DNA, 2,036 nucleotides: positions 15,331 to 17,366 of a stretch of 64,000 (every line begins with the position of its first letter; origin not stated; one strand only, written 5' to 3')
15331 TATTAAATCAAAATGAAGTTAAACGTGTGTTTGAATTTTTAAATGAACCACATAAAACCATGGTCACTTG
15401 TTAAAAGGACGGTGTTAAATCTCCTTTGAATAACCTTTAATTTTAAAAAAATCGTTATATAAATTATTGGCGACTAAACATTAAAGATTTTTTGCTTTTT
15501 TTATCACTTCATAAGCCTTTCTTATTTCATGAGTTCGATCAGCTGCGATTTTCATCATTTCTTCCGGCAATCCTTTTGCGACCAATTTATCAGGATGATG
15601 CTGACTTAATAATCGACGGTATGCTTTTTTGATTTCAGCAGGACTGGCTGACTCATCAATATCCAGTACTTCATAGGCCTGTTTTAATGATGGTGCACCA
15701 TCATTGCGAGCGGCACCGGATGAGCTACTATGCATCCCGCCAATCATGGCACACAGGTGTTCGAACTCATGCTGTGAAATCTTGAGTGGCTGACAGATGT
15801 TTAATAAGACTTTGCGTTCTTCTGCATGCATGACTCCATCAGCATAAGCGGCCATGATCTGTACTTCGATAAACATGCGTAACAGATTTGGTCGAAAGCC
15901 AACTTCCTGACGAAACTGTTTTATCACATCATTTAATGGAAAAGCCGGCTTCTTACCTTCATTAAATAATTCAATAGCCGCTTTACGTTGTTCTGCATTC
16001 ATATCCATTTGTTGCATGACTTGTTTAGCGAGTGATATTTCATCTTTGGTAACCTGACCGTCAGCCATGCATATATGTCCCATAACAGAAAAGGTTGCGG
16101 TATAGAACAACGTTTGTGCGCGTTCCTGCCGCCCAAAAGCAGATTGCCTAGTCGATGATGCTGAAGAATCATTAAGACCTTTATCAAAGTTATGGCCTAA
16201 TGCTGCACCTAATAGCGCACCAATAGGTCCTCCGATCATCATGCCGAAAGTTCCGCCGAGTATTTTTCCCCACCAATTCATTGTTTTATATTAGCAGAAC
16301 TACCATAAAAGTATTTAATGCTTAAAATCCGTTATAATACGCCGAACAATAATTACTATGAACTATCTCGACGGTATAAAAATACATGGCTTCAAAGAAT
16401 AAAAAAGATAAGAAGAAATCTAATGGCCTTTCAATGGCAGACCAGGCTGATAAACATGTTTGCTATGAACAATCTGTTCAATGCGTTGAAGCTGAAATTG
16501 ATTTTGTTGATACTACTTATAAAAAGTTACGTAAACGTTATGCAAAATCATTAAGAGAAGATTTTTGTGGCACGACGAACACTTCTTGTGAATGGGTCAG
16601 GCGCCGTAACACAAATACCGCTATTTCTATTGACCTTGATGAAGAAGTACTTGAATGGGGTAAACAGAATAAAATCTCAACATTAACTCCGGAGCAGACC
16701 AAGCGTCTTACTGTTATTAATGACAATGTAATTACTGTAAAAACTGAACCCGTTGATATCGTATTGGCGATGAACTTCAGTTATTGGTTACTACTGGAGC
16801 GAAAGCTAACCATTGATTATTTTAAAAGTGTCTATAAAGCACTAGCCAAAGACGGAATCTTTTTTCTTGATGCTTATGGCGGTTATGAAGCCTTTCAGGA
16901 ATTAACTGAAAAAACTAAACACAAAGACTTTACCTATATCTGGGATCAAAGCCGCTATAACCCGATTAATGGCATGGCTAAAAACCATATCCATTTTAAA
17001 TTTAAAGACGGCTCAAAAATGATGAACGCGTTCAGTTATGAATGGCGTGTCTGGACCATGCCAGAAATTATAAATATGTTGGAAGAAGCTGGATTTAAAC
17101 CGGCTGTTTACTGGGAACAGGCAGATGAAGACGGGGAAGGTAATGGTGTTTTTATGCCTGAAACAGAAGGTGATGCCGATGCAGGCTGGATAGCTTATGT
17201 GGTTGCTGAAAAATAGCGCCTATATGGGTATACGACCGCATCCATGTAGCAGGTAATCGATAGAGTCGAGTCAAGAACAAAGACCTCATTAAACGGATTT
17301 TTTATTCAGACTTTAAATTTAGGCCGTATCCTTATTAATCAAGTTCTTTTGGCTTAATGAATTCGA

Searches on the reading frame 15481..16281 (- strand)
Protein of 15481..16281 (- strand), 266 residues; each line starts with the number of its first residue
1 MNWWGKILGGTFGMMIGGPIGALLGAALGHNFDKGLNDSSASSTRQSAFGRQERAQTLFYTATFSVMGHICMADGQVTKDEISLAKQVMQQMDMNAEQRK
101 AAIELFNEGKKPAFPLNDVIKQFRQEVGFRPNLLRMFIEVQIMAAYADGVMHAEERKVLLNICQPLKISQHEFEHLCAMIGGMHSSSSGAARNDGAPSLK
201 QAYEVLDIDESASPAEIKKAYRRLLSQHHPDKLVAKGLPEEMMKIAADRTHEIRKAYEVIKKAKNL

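Call 3: search_protein_families(library=pfam, proteins=[window:15481-16281:-], max_evalue=0.01)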
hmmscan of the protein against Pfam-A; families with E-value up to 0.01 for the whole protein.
window:15481-16281:- (266 aa): 4 families
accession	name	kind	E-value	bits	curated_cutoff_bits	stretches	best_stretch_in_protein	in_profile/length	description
PF05099.18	TerB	-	2.2e-20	73.5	24.4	1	62-175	3-115/118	Tellurite resistance protein TerB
PF00226.36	DnaJ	-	2e-12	47.5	27.8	1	202-263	2-56/63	DnaJ domain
PF13488.11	Gly-zipper_Omp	-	0.00025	21.3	25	1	5-34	14-44/46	Glycine zipper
PF04391.17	DUF533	-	0.00054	20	29.6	0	26-101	35-111/178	Protein of unknown function (DUF533)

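Call 7: find_related_loci(query=window:15481-16281:-, collection=genome_contigs, flank=10000)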
Query window:15481-16281:- (266 aa) in genome_contigs; peptide patterns used: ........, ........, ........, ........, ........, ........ (x = any residue, [..] = any of these).
175 stretches matched a pattern; 154 encode a relative of the query (tblastn E <= 1e-3); the best 80 are kept; 80 distinct loci.
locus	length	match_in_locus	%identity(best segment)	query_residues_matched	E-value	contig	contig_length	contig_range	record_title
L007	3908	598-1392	92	1-266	1e-173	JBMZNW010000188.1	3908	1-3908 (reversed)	MAG: Gammaproteobacteria bacterium isolate ME_XS_2212_1_bin57 ME_XS_2212_1_bin57_188, whole genome shotgun sequence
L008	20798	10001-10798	85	1-266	6e-157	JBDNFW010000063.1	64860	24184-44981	MAG: Gammaproteobacteria bacterium isolate concoct.158.ELB k141_1313380, whole genome shotgun sequence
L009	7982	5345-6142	83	1-266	5e-155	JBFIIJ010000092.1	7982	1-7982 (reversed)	MAG: Gammaproteobacteria bacterium isolate Mix_sand11.2021.09.Z.47 k141_2892343_length_7982_cov_10.0191, whole genome sh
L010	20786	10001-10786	84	1-266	2e-154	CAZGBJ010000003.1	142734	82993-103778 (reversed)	MAG TPA_asm: uncultured Enterobacteriaceae bacterium isolate binchicken_co46_542 genome assembly, contig: NODE_139_lengt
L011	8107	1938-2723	81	1-266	5e-150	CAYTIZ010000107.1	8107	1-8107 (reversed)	MAG TPA_asm: uncultured Enterobacteriaceae bacterium isolate SRP215229_co1_1 genome assembly, contig: NODE_6336_length_8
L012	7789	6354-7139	82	1-266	2e-148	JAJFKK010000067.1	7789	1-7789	MAG: Gammaproteobacteria bacterium isolate OFTM102 OFTM102_66, whole genome shotgun sequence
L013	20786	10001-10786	80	1-266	5e-148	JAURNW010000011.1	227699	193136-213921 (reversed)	MAG: Gammaproteobacteria bacterium isolate SFB_Poly_Co_19 k141_1595863, whole genome shotgun sequence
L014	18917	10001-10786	81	1-266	1e-147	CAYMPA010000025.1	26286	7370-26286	MAG TPA_asm: uncultured Enterobacteriaceae bacterium isolate binchicken_co275_158 genome assembly, contig: NODE_2175_len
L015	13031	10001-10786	79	1-266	2e-146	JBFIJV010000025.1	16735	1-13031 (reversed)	MAG: Gammaproteobacteria bacterium isolate Mix_sand11.2021.09.Z.94 k141_1517594_length_16735_cov_48.4305, whole genome s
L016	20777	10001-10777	79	1-266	1e-144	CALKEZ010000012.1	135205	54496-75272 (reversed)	MAG: uncultured Gammaproteobacteria bacterium isolate S2_Bin_METABAT__254_1 genome assembly, contig: c_000000642743, who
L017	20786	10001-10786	80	1-266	3e-144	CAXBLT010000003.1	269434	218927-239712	MAG TPA_asm: uncultured Gammaproteobacteria bacterium isolate ERR2762121_binner13_Refined_69 genome assembly, contig: ER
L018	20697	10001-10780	78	1-264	3e-142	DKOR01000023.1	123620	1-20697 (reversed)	MAG TPA_asm: Thiotrichaceae bacterium UBA7357 UBA7357_contig_5565, whole genome shotgun sequence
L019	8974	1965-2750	80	1-266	2e-142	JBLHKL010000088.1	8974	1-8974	MAG: Gammaproteobacteria bacterium isolate 3300054698_168 Ga0535670_0016916, whole genome shotgun sequence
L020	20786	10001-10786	80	1-266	9e-142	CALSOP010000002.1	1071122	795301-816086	MAG: uncultured Gammaproteobacteria bacterium isolate B_MB66 genome assembly, contig: contig_18447_B_MB66, whole genome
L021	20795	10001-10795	79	1-266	5e-141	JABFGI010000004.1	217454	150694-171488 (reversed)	MAG: Proteobacteria bacterium isolate PRO17 c_000000000004, whole genome shotgun sequence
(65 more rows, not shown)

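Call 27: search_protein_families(library=ncbifam, proteins=[window:15481-16281:-], max_evalue=0.01)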
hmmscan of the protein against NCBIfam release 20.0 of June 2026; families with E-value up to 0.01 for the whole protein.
window:15481-16281:- (266 aa): 15 families
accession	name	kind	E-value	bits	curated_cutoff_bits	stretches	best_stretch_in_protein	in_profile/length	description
NF006948.0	PRK09430.1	equivalog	1.4e-97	326.5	162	1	1-265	1-265/267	co-chaperone DjlA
NF050028.1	CldAdptActJ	equivalog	4.7e-12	46.2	150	1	202-264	4-64/93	cold adaptation protein ActJcold adaptation protein ActJ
TIGR02349.1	DnaJ_bact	equivalog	2.1e-10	40.5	377.2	1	203-262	3-55/354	molecular chaperone DnaJ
NF008035.0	PRK10767.1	subfamily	2.3e-09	36.8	338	1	201-263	5-60/374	molecular chaperone DnaJ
NF037946.1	terminal_TopJ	equivalog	1.8e-07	30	300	1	203-260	8-57/810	terminal organelle assembly protein TopJ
NF010874.0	PRK14281.1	equivalog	1.9e-07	30.6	619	1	200-261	3-57/397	chaperone protein DnaJ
NF010894.0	PRK14301.1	equivalog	1.3e-06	27.7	548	1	200-255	4-59/373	chaperone protein DnaJ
NF010871.0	PRK14278.1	equivalog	4.4e-06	25.8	502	1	201-262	4-57/378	molecular chaperone DnaJ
NF010885.0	PRK14292.1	equivalog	6.5e-06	25.4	585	1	202-246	4-48/371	chaperone protein DnaJ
NF010872.0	PRK14279.1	equivalog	1.1e-05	24.7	556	1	200-249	9-58/394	molecular chaperone DnaJ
TIGR03835.1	termin_org_DnaJ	equivalog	2e-05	23.2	512.25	1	202-261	4-55/871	terminal organelle assembly protein TopJ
NF010892.0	PRK14299.1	equivalog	8.5e-05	21.9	392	1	200-260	4-56/291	chaperone protein DnaJ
TIGR03789.1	pdsO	hypoth_equivalog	0.00057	19.6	152.2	1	9-72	50-112/243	sortase-associated OmpA-like protein PdsO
NF007618.0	PRK10266.1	equivalog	0.0018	17.8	403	1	199-262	3-58/306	curved DNA-binding protein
NF006502.0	PRK08937.3-2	equivalog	0.0048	16.4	259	1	198-261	201-262/275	adenylosuccinate lyase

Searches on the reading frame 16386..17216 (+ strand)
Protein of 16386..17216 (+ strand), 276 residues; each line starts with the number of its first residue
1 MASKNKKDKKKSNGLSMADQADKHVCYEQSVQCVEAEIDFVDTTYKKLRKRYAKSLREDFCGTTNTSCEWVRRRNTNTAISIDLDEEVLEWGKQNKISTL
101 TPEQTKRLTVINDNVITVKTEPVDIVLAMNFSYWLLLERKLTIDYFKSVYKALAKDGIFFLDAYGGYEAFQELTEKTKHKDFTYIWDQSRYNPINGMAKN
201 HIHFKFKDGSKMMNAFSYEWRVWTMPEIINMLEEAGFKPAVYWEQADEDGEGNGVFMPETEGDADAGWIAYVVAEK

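Call 3: search_protein_families(library=pfam, proteins=[window:16386-17216:+], max_evalue=0.01)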
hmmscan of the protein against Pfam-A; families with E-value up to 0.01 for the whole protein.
window:16386-17216:+ (276 aa): 3 families
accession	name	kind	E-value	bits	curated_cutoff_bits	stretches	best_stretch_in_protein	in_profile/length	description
PF08242.18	Methyltransf_12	-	0.00062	20.9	30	1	61-159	5-98/98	Methyltransferase domain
PF01564.23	Spermine_synth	-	0.00071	19.6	22.9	1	67-163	33-132/186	Spermine/spermidine synthase domain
PF08241.18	Methyltransf_11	-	0.0064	17.6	21.2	0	61-161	5-95/95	Methyltransferase domain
